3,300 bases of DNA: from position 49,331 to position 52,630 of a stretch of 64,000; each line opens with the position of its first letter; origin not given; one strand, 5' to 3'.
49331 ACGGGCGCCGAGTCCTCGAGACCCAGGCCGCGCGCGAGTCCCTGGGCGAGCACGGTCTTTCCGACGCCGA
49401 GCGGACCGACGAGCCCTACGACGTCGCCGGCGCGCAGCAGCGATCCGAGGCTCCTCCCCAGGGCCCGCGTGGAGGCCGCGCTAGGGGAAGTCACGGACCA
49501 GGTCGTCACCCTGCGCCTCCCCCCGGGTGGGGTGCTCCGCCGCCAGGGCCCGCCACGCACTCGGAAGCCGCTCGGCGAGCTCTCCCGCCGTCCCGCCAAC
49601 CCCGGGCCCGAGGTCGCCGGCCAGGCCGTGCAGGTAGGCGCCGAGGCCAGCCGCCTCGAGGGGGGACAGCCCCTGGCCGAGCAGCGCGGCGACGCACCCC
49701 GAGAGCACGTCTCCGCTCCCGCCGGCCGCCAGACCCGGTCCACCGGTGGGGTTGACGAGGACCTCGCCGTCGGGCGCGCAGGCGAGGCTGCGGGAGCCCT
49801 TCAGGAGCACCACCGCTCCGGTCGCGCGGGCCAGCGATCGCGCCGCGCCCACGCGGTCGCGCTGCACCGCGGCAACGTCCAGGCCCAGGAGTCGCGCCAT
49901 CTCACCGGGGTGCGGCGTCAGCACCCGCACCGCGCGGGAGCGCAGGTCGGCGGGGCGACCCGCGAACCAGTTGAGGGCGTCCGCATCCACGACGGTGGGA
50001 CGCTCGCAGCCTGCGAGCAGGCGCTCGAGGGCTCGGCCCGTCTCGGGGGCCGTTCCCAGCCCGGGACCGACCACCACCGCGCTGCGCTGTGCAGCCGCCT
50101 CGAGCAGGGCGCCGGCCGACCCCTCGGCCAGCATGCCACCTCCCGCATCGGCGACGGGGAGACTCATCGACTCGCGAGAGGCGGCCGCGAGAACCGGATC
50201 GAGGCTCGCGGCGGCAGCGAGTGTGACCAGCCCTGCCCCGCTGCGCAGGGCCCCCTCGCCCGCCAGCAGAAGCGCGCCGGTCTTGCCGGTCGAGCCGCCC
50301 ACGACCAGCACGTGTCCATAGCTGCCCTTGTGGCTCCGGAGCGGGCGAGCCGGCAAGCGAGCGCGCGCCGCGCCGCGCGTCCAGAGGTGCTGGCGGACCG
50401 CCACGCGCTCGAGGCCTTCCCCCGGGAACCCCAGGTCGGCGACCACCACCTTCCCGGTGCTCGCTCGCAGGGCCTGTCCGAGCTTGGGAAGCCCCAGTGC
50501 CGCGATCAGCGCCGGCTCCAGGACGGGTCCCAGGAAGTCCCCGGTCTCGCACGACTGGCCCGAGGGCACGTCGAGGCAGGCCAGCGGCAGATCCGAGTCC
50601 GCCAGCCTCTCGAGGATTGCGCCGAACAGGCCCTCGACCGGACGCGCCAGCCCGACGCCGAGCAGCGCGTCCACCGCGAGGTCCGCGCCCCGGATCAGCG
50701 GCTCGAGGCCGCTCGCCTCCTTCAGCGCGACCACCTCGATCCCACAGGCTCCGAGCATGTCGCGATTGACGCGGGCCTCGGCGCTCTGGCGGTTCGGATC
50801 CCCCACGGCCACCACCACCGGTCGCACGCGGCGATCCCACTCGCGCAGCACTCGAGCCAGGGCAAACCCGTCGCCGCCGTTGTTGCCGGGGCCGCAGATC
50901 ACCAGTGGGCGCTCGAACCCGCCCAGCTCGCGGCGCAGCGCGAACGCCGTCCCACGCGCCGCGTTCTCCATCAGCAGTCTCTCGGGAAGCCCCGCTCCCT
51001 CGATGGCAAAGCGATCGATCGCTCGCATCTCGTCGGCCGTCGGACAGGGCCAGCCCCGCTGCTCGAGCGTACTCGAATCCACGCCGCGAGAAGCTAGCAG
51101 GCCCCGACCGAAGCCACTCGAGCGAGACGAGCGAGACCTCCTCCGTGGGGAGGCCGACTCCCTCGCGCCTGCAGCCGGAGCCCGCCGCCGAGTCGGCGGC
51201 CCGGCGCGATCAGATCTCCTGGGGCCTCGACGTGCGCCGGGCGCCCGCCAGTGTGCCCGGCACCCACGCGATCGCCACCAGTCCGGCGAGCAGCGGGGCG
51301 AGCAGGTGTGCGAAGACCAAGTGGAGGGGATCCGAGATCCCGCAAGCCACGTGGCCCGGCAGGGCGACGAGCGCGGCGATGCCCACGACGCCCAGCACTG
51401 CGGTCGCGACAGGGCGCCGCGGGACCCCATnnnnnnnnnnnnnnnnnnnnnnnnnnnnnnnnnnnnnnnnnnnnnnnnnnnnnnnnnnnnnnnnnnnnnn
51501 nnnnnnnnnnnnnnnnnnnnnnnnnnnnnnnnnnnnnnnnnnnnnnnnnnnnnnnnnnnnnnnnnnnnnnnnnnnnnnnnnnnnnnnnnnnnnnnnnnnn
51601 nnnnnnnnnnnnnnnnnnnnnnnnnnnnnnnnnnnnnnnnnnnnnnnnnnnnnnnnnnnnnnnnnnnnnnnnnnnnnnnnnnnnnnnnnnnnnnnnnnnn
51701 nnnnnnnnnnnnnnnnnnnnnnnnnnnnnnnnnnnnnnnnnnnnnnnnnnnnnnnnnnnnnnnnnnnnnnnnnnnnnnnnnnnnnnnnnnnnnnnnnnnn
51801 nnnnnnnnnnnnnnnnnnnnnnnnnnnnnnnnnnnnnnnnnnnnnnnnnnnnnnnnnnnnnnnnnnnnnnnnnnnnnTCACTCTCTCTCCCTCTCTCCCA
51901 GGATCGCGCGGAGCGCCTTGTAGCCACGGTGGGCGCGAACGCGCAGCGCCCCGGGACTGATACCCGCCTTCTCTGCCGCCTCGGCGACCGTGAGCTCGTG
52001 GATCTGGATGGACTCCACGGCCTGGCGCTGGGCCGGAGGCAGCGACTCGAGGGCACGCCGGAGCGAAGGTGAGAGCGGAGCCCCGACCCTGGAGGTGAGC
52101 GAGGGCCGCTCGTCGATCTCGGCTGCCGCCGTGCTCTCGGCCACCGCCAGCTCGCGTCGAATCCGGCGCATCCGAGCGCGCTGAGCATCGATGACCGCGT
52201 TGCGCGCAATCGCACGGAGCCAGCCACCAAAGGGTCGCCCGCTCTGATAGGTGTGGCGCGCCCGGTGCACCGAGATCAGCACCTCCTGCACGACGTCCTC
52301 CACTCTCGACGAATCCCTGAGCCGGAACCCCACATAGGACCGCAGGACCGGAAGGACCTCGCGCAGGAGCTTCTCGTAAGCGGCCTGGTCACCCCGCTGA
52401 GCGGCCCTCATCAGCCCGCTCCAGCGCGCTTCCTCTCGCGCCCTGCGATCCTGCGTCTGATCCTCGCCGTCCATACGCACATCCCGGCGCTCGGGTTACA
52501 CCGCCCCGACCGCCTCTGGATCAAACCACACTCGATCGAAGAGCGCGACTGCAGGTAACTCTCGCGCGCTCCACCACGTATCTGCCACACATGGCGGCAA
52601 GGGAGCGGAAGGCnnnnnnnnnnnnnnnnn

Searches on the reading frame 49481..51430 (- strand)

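Call 88: search_protein_families(library=pfam, proteins=[window:49481-51430:-], max_evalue=0.0001)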
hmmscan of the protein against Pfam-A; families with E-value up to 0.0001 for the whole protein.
window:49481-51430:- (649 aa): 2 families
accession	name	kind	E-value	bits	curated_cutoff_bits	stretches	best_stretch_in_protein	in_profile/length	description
PF01256.23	Carb_kinase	-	1.3e-50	172.6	27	1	374-607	1-222/242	NAD(P)H-hydrate dehydratase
PF03853.21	YjeF_N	-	3.8e-34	118.5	24.9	1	153-318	4-169/169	YjeF-related protein N-terminus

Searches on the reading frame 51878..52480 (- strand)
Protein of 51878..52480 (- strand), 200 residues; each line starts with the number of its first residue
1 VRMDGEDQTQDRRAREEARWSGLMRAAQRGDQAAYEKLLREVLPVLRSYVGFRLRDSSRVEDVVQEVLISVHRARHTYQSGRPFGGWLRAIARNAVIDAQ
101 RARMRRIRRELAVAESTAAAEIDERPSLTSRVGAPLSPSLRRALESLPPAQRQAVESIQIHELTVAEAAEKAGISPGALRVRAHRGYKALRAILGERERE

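Call 3: search_protein_families(library=pfam, proteins=[window:51878-52480:-], max_evalue=0.1)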
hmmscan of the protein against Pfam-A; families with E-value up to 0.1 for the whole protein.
window:51878-52480:- (200 aa): 4 families
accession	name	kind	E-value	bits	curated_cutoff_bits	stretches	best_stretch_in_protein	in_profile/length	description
PF04542.20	Sigma70_r2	-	6.4e-15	55.1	24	1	38-105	1-70/71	Sigma-70 region 2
PF08281.18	Sigma70_r4_2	-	4.9e-13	48.9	25.7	1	140-190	4-54/54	Sigma-70, region 4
PF07638.17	Sigma70_ECF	-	2.5e-08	34.5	21.1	1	21-179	5-168/185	ECF sigma factor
PF04545.22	Sigma70_r4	-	3.7e-08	33.2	24.1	1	143-192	1-50/50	Sigma-70, region 4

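Call 4: search_protein_families(library=ncbifam, proteins=[window:51878-52480:-], max_evalue=0.1)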
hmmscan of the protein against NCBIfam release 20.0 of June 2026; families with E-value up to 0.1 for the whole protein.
window:51878-52480:- (200 aa): 84 families (the best 25 are shown)
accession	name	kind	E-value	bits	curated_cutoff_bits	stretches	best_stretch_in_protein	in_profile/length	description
NF009165.0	PRK12512.1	equivalog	1.6e-38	132.2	198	1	15-197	4-182/184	RNA polymerase sigma factor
NF009191.0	PRK12539.1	subfamily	2e-34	118.7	171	1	17-198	5-183/185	sigma-70 family RNA polymerase sigma factor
NF009188.0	PRK12536.1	subfamily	1.6e-33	116.2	250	1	8-194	5-186/190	RNA polymerase sigma factor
TIGR02937.1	sigma70-ECF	superfamily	2.5e-23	82.5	42.9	1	34-192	2-163/165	sigma-70 family RNA polymerase sigma factor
NF007230.0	PRK09648.1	subfamily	9.2e-23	81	209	1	12-196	5-191/195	RNA polymerase sigma factor ShbA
NF009166.1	PRK12513.1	equivalog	4e-22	78.8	206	1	20-198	9-190/193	RNA polymerase sigma factor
TIGR02959.1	SigZ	equivalog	1.5e-21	76.9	168.65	1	46-194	8-148/170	RNA polymerase sigma factor SigZ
NF007215.0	PRK09637.1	equivalog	2.7e-20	73.1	212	1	45-194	13-154/181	RNA polymerase sigma factor SigZ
NF007227.0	PRK09645.1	subfamily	3.4e-20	72.7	202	1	26-197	6-173/177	sigma-70 family RNA polymerase sigma factor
NF007229.0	PRK09647.1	equivalog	3.6e-20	72.2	265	1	50-198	60-206/220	RNA polymerase sigma factor SigE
NF007225.0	PRK09643.1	equivalog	5.5e-20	71.9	190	1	16-196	10-184/204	RNA polymerase sigma factor SigM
TIGR02989.1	Sig-70_gvs1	subfamily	9.6e-19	67.8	124.55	1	35-190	3-154/158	RNA polymerase sigma-70 factor, Rhodopirellula/Verrucomicrobium family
NF004113.0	PRK05602.1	equivalog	2e-18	66.8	208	1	7-198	19-205/211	RNA polymerase sigma factor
TIGR02985.1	Sig70_bacteroi1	subfamily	2.3e-18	67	126.4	1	34-193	2-161/162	RNA polymerase sigma-70 factor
NF009164.0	PRK12511.1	equivalog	2.7e-18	66.1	185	1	41-193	12-158/182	RNA polymerase sigma factor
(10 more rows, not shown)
